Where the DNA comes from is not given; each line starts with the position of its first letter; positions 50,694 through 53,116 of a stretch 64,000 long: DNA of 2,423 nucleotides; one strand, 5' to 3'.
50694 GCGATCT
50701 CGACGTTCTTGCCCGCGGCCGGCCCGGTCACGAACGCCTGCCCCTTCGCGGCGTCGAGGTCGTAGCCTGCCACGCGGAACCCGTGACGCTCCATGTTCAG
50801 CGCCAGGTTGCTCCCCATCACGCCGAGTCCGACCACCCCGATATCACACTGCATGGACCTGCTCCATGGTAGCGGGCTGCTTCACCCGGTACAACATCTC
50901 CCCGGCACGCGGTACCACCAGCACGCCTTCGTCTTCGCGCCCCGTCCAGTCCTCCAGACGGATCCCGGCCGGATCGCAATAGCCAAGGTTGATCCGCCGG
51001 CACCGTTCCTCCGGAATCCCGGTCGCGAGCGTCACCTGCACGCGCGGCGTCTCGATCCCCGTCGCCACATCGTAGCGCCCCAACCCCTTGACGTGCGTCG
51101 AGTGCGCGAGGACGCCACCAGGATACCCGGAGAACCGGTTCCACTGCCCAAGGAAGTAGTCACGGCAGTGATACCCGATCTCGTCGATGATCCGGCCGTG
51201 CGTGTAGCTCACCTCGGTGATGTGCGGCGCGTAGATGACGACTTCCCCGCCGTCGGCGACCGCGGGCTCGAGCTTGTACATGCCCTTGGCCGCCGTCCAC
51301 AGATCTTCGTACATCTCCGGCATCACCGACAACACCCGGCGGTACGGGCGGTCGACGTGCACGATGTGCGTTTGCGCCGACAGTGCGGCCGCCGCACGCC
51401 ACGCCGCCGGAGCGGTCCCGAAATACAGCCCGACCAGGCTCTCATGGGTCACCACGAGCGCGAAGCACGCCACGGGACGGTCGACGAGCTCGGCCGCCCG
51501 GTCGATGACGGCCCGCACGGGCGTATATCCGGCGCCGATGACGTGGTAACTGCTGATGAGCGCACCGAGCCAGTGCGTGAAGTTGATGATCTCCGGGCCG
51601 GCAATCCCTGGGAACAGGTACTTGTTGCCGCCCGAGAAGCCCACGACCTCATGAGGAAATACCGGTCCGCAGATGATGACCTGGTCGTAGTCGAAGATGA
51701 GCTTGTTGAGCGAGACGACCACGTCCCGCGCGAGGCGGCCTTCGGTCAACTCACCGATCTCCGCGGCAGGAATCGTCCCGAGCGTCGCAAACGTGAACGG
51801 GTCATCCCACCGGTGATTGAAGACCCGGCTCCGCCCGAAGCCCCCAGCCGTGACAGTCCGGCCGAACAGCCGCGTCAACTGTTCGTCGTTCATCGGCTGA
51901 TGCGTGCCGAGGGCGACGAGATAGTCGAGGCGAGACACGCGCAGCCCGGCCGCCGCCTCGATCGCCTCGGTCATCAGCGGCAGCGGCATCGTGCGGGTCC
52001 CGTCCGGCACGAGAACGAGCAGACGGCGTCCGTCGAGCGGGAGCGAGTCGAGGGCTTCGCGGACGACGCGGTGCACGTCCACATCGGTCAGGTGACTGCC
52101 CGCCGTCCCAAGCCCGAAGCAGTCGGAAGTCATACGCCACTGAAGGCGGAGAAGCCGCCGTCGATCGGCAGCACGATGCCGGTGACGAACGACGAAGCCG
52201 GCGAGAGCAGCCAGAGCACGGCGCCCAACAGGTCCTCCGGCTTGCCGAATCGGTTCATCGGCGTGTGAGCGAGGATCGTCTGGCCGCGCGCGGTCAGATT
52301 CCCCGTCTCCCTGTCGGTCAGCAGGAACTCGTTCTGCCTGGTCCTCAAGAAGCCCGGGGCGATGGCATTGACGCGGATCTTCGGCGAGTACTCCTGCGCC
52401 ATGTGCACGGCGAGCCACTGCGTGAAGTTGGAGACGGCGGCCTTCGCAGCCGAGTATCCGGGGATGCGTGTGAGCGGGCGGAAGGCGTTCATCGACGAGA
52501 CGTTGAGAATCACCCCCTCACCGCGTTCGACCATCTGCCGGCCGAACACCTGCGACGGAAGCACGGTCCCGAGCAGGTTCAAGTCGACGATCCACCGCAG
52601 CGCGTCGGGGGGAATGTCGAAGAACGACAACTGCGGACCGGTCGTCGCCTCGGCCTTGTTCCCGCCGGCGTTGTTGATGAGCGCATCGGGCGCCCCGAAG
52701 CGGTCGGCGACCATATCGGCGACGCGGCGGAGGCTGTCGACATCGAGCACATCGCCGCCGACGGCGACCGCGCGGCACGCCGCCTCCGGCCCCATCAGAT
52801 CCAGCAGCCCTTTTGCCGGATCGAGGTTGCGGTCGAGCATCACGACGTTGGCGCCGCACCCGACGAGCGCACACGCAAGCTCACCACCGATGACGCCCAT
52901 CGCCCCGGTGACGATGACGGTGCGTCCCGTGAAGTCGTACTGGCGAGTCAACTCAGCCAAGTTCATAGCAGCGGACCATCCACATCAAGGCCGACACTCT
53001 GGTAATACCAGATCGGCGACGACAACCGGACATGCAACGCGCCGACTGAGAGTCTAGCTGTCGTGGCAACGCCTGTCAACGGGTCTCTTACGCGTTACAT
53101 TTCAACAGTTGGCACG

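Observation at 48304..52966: SDR - LarA homologue - Gnd - PfkB kinase operon next to UxaE-like epimerase: possible hexuronate-to-6-phosphogluconate shunt using a LarA-family 2-epimerase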

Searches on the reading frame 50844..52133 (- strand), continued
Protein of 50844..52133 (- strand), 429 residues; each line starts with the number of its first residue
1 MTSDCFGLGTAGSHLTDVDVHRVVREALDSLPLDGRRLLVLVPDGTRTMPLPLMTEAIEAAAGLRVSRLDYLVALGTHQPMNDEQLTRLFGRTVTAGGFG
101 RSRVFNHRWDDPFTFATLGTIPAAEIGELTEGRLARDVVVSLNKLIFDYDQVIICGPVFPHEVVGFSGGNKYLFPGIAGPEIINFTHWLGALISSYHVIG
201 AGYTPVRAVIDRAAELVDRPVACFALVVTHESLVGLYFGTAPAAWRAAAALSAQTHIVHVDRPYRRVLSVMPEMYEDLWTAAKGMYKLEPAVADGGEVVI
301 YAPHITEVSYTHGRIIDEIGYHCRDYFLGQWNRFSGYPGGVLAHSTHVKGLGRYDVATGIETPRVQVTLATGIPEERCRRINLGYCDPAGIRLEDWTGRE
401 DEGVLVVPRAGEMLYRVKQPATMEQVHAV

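Call 44: search_protein_families(library=pfam, proteins=[L065:6537-7589:+, L040:5718-6494:-, L039:13853-14935:+, L041:9595-10611:+, L030:3249-4844:-, L031:9103-9999:+, L013:11283-13172:-, L033:13575-14960:+, L071:5663-6511:+, L024:2083-3318:-], max_evalue=0.00001)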
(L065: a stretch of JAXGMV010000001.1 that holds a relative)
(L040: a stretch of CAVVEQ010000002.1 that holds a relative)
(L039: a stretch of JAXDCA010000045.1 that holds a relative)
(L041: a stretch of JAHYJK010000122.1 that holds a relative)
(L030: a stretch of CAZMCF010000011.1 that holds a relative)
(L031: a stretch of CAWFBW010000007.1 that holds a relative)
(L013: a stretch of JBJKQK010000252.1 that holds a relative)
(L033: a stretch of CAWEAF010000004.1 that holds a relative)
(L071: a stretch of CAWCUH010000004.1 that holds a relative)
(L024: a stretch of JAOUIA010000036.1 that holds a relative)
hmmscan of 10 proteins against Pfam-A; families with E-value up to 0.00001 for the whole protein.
L065:6537-7589:+ (350 aa): 4 families
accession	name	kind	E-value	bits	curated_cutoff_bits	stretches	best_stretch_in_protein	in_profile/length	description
PF13377.12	Peripla_BP_3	-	3.5e-35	122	26.5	1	180-345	2-167/167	Periplasmic binding protein-like domain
PF00532.27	Peripla_BP_1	-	3.5e-33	115.7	22.2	1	71-324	2-266/281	Periplasmic binding proteins and sugar binding domain of LacI family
PF00356.27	LacI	-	8.9e-19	67.5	27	1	14-59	1-46/46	Bacterial regulatory proteins, lacI family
PF13407.12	Peripla_BP_4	-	9.9e-16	58.5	35.1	1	74-320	2-255/258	Periplasmic binding protein domain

L040:5718-6494:- (258 aa): 3 families
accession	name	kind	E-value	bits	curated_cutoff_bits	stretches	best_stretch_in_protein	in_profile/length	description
PF13419.12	HAD_2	-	1.2e-17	65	23.8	1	40-216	9-173/178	Haloacid dehalogenase-like hydrolase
PF00702.32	Hydrolase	-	3.5e-16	60.6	26.4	1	19-215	1-191/191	haloacid dehalogenase-like hydrolase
PF13242.12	Hydrolase_like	-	5.2e-10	39.5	22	1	175-249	2-75/75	HAD-hyrolase-like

L039:13853-14935:+ (360 aa): 2 families
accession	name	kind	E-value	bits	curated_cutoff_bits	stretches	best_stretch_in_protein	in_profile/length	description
PF08240.17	ADH_N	-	5.8e-32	110.5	23.5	1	41-151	2-104/104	Alcohol dehydrogenase GroES-like domain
PF00107.32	ADH_zinc_N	-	5.3e-20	72.1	31.8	1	189-307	1-122/129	Zinc-binding dehydrogenase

L041:9595-10611:+ (338 aa): 3 families
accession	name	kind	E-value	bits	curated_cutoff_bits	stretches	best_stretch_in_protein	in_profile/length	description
PF01408.29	GFO_IDH_MocA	-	5.5e-31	108.2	24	1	6-126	1-120/120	Oxidoreductase family, NAD-binding Rossmann fold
PF22725.1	GFO_IDH_MocA_C3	-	1.2e-26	93.6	27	1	134-253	1-123/124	GFO/IDH/MocA C-terminal domain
PF02894.22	GFO_IDH_MocA_C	-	1.7e-16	61.1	22.9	1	138-334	1-218/218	Oxidoreductase family, C-terminal alpha/beta domain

L030:3249-4844:- (531 aa): 2 families
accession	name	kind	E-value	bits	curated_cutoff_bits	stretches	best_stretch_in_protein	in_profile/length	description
PF01676.23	Metalloenzyme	-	2.2e-61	208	24.3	2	105-294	65-250/252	Metalloenzyme superfamily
PF06415.18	iPGM_N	-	2.8e-47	161.4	27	2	394-523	2-131/217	BPG-independent PGAM N-terminus (iPGM_N)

L031:9103-9999:+ (298 aa): 0 families

L013:11283-13172:- (629 aa): 1 family
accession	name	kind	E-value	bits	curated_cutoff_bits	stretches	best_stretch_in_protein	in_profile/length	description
PF16257.11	UxaE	-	7.1e-20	71.6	27.1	1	210-394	123-284/475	tagaturonate epimerase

L033:13575-14960:+ (461 aa): 2 families
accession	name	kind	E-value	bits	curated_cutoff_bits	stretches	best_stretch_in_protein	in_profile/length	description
PF07690.21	MFS_1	-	6.6e-52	177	33.4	1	56-411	1-345/347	Major Facilitator Superfamily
PF00083.30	Sugar_tr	-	9e-07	28.6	22.3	1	84-229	44-195/452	Sugar (and other) transporter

L071:5663-6511:+ (282 aa): 0 families

L024:2083-3318:- (411 aa): 1 family
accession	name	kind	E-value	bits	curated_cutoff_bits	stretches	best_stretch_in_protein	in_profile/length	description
PF01969.22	Ni_insertion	-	4.2e-80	270.1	22.1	1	17-390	2-364/375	Nickel insertion protein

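Call 45: search_protein_families(library=pfam, proteins=[L058:9159-9857:+, L024:3296-4600:-, L031:11297-11998:+, L082:4923-5963:-, L074:1789-3261:+, L023:6733-8862:+, L025:2600-4036:+, L028:2024-3220:-, L030:16041-17165:+, L051:11253-12200:-], max_evalue=0.00001)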
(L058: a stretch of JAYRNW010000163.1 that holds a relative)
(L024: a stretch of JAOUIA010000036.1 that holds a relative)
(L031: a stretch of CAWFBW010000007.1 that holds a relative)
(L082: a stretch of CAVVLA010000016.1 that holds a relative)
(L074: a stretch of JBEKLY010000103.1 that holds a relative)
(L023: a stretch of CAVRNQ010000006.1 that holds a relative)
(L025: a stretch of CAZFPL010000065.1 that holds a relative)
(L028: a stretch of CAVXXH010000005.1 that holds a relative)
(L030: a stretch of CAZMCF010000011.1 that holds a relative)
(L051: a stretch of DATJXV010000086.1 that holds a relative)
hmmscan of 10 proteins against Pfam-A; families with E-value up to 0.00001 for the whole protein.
L058:9159-9857:+ (232 aa): 0 families

L024:3296-4600:- (434 aa): 2 families
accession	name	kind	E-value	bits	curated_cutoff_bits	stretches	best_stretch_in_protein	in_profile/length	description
PF09861.14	Lar_N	-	2.9e-54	183.8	23.3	1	15-217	1-200/204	Lactate racemase N-terminal domain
PF21113.2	LarA_C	-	1.6e-11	44.8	25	1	289-429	9-150/152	Lactate racemase C-terminal domain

L031:11297-11998:+ (233 aa): 1 family
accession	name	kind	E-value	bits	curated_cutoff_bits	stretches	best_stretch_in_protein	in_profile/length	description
PF01081.25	Aldolase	-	8.9e-44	149.7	27.8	1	20-210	3-192/196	KDPG and KHG aldolase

L082:4923-5963:- (346 aa): 3 families
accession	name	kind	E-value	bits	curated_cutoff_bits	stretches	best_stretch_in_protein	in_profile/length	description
PF22725.1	GFO_IDH_MocA_C3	-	3.8e-33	114.6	27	1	129-252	1-123/124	GFO/IDH/MocA C-terminal domain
PF02894.22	GFO_IDH_MocA_C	-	2.3e-26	93.4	22.9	1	135-336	3-214/218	Oxidoreductase family, C-terminal alpha/beta domain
PF01408.29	GFO_IDH_MocA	-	8.9e-22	78.5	24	1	3-120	1-119/120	Oxidoreductase family, NAD-binding Rossmann fold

L074:1789-3261:+ (490 aa): 3 families
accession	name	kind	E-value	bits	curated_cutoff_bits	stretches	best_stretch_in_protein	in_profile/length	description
PF00535.33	Glycos_transf_2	-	1.5e-22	80.7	23.3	2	140-216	51-128/168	Glycosyl transferase family 2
PF13641.12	Glyco_tranf_2_3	-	1.9e-18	67.7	27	1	141-330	55-229/230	Glycosyltransferase like family 2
PF13632.12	Glyco_trans_2_3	-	1.2e-16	61.5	27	1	170-400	2-195/198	Glycosyl transferase family group 2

L023:6733-8862:+ (709 aa): 9 families
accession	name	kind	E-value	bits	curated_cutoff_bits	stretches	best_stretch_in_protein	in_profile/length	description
PF14559.12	TPR_19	-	4.6e-24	85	25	3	136-190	6-60/68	Tetratricopeptide repeat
PF13428.12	TPR_14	-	2.1e-16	59.2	23.5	0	227-266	5-44/44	Tetratricopeptide repeat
PF13432.12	TPR_16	-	6.1e-13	49.4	32.7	2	127-188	3-64/65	Tetratricopeptide repeat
PF23914.1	TPR_CcmH_CycH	-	7e-13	49.2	42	1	100-222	29-154/158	Cytochrome c-type biogenesis protein H TPR domain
PF13174.12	TPR_6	-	1.1e-08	35.6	26.3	0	156-187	1-32/33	Tetratricopeptide repeat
PF07719.23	TPR_2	-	1.6e-08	34.5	27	0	132-154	12-34/34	Tetratricopeptide repeat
PF14561.12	TPR_20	-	1e-06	29.4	25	0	243-291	8-56/90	Tetratricopeptide repeat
PF25064.1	ARM_TT21_5th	-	2.7e-06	28.1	27.8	0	127-189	7-71/117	TT21 fifth ARM repeats domain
PF24575.1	TPR_Slam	-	3.7e-06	27.7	35.2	0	102-178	30-104/104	Surface lipoprotein assembly modifier, N-terminal TPR repeats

L025:2600-4036:+ (478 aa): 1 family
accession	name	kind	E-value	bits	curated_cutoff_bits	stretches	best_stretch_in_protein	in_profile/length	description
PF02614.20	UxaC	-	3e-74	251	25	1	26-474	13-462/464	Glucuronate isomerase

L028:2024-3220:- (398 aa): 1 family
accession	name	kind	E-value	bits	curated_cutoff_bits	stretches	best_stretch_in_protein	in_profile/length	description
PF00485.24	PRK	-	5.6e-13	49.6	22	1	193-341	3-155/196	Phosphoribulokinase / Uridine kinase family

L030:16041-17165:+ (374 aa): 1 family
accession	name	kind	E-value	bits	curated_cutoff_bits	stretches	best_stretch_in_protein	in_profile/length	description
PF02633.19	Creatininase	-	5.7e-46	157.3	31.3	1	65-317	3-234/238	Creatinine amidohydrolase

L051:11253-12200:- (315 aa): 1 family
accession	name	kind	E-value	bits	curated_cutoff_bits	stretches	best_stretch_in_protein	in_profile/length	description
PF13240.11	Zn_Ribbon_1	-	1e-07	31.9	25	1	289-310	1-22/23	zinc-ribbon domain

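Call 73: search_protein_families(library=pfam, proteins=[L036:11302-12162:+, L036:14692-15564:+, L036:16599-17834:+, L060:13973-14812:+, L026:6298-7581:+, L035:7277-8200:+, L035:3887-5401:+, L035:2441-3868:+, L031:5348-6220:+, L012:12400-13560:+], max_evalue=0.00001)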
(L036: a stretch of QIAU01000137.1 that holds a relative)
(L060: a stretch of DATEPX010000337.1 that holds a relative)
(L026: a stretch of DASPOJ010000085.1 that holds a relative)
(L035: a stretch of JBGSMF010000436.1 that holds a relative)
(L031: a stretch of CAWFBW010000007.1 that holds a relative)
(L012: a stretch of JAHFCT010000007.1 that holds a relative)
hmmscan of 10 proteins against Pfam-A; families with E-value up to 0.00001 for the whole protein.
L036:11302-12162:+ (286 aa): 2 families
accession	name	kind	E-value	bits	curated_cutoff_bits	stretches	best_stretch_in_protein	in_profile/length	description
PF01614.24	IclR_C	-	6.2e-38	130.5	24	1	103-265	6-174/174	Bacterial transcriptional regulator IclR C-terminal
PF09339.16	HTH_IclR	-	3.6e-15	55.9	22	1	34-82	1-50/52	IclR helix-turn-helix domain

L036:14692-15564:+ (290 aa): 1 family
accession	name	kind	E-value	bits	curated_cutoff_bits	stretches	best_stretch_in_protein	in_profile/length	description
PF04962.18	KduI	-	1.3e-36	126.8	23.9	1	33-260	9-248/262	KduI/IolB family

L036:16599-17834:+ (411 aa): 3 families
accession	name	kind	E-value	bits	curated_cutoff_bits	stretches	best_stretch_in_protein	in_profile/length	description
PF01385.25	OrfB_IS605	-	7.7e-23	81.4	30.5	1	171-284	2-118/120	Probable transposase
PF07282.18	Cas12f1-like_TNB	-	5.1e-19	68.6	26.3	1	314-378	3-60/60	Cas12f1-like, TNB domain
PF12323.14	HTH_OrfB_IS605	-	2.5e-14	52.9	21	1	52-99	1-47/47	Helix-turn-helix domain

L060:13973-14812:+ (279 aa): 1 family
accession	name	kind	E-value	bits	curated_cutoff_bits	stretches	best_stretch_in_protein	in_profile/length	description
PF04962.18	KduI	-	2.5e-38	132.4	23.9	1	22-249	9-248/262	KduI/IolB family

L026:6298-7581:+ (427 aa): 2 families
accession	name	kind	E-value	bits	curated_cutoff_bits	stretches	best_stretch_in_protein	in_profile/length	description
PF13378.12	MR_MLE_C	-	2.6e-43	148.7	29.4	1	217-402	32-218/219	Enolase C-terminal domain-like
PF02746.21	MR_MLE_N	-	3.9e-30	104.9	22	1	41-135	27-117/117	Mandelate racemase / muconate lactonizing enzyme, N-terminal domain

L035:7277-8200:+ (307 aa): 1 family
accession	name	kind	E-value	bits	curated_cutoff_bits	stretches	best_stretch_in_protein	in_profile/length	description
PF04962.18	KduI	-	2.2e-68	230.9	23.9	1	52-295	25-262/262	KduI/IolB family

L035:3887-5401:+ (504 aa): 3 families
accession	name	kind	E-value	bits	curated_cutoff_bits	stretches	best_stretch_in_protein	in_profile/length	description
PF00295.23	Glyco_hydro_28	-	4.7e-52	177.5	22.9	1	36-372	1-307/324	Glycosyl hydrolases family 28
PF12708.12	Pect-lyase_RHGA_epim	-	5.9e-18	65.9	27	1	9-57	1-50/213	Rhamnogalacturonase A/epimerase, pectate lyase-like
PF13229.12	Beta_helix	-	2.7e-08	34.1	25.9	0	226-292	28-89/158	Right handed beta helix region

L035:2441-3868:+ (475 aa): 2 families
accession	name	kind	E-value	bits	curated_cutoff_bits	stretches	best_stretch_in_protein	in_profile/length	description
PF02056.22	Glyco_hydro_4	-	2.3e-45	154.9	23.2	1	24-205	1-181/183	Family 4 glycosyl hydrolase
PF11975.13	Glyco_hydro_4C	-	8.4e-42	144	24.1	1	225-445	2-209/211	Family 4 glycosyl hydrolase C-terminal domain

L031:5348-6220:+ (290 aa): 1 family
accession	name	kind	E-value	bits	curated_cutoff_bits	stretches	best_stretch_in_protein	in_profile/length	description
PF04962.18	KduI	-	7.5e-36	124.2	23.9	1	38-262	16-250/262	KduI/IolB family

L012:12400-13560:+ (387 aa): 3 families
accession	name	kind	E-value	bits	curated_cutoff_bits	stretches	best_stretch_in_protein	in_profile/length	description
PF02826.25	2-Hacid_dh_C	-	4.6e-37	127.5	25.1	1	113-260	29-178/178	D-isomer specific 2-hydroxyacid dehydrogenase, NAD binding domain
PF00389.36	2-Hacid_dh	-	6.4e-17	61.9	24.6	1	35-265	33-107/134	D-isomer specific 2-hydroxyacid dehydrogenase, catalytic domain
PF11890.14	DUF3410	-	1.4e-11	44.5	31.4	1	305-374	11-81/81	Domain of unknown function (DUF3410)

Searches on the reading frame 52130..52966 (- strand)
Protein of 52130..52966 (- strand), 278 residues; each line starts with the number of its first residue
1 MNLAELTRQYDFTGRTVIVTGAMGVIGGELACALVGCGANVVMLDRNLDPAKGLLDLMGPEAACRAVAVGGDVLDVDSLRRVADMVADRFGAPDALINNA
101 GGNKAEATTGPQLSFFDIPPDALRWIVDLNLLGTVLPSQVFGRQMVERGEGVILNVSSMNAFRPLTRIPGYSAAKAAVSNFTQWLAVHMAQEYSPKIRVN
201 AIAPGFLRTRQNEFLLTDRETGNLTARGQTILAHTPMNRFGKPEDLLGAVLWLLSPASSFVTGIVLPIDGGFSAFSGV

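Call 4: search_protein_families(library=pfam, proteins=[window:52130-52966:-])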
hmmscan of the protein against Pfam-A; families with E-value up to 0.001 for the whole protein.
window:52130-52966:- (278 aa): 2 families
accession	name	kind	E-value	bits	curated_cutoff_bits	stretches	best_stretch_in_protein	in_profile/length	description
PF13561.12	adh_short_C2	-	9.8e-40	137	27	1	25-273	7-236/236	Enoyl-(Acyl carrier protein) reductase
PF00106.31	adh_short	-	7.1e-39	133.8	26.6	1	16-214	2-189/195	short chain dehydrogenase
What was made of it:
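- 52130..52966 (-): SDR-family fructuronate reductase / D-mannonate oxidoreductase (278 aa); first gene of the operon. Pfam adh_short and adh_short_C2 (call 4).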

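Call 5: search_protein_families(library=ncbifam, proteins=[window:52130-52966:-])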
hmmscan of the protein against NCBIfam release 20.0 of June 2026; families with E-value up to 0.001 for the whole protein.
window:52130-52966:- (278 aa): 224 families (the best 25 are shown)
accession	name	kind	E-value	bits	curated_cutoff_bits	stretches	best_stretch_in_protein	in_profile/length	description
NF006132.0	PRK08277.1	subfamily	1.1e-102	343.2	281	1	6-278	2-280/280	D-mannonate oxidoreductase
NF005559.1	PRK07231.1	subfamily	1.5e-54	185.1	215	1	12-272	2-247/249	glucose 1-dehydrogenase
NF006070.0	PRK08213.1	subfamily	6.3e-48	163.5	279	1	5-274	3-258/259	gluconate 5-dehydrogenase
NF004791.0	PRK06138.1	equivalog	3.5e-43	147.7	312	1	12-274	3-251/252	SDR family oxidoreductase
NF005446.0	PRK07035.1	equivalog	3.6e-42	144.4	373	1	7-272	4-253/255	SDR family oxidoreductase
NF004773.0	PRK06113.1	equivalog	9e-42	143.3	367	1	11-271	8-249/255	7-alpha-hydroxysteroid dehydrogenase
NF005893.0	PRK07856.1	equivalog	9.6e-42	143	255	1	8-271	3-240/255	SDR family oxidoreductase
NF005853.0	PRK07774.1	equivalog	1.9e-41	142.2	303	1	11-272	3-246/250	SDR family oxidoreductase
TIGR01832.1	kduD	equivalog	5.3e-40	137.5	338.85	1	11-273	2-246/248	2-dehydro-3-deoxy-D-gluconate 5-dehydrogenase KduD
NF005390.0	PRK06935.1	equivalog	1.2e-39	136.3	369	1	8-272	9-255/258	2-dehydro-3-deoxy-D-gluconate 5-dehydrogenase KduD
NF005067.0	PRK06484.1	equivalog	1.8e-39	135.7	713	1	13-277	8-256/524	short chain dehydrogenase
NF004198.0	PRK05653.1-3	equivalog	4.3e-39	134.5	296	1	13-272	6-246/248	3-oxoacyl-ACP reductase FabG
NF009466.0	PRK12826.1-2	subfamily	1.1e-37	129.8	222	1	15-272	4-244/248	3-oxoacyl-ACP reductase FabG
NF006693.0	PRK09242.1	equivalog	1.3e-37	129.3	328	1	8-275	4-256/258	SDR family oxidoreductase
NF052558.1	MBtsdlDhBudC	equivalog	1.4e-37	129.6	270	1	12-277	1-246/250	meso-2,3-butanediol dehydrogenase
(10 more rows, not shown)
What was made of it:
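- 52130..52966 (-): NCBIfam NF006132 D-mannonate oxidoreductase, 343 bits against a cut-off of 281 (call 5).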
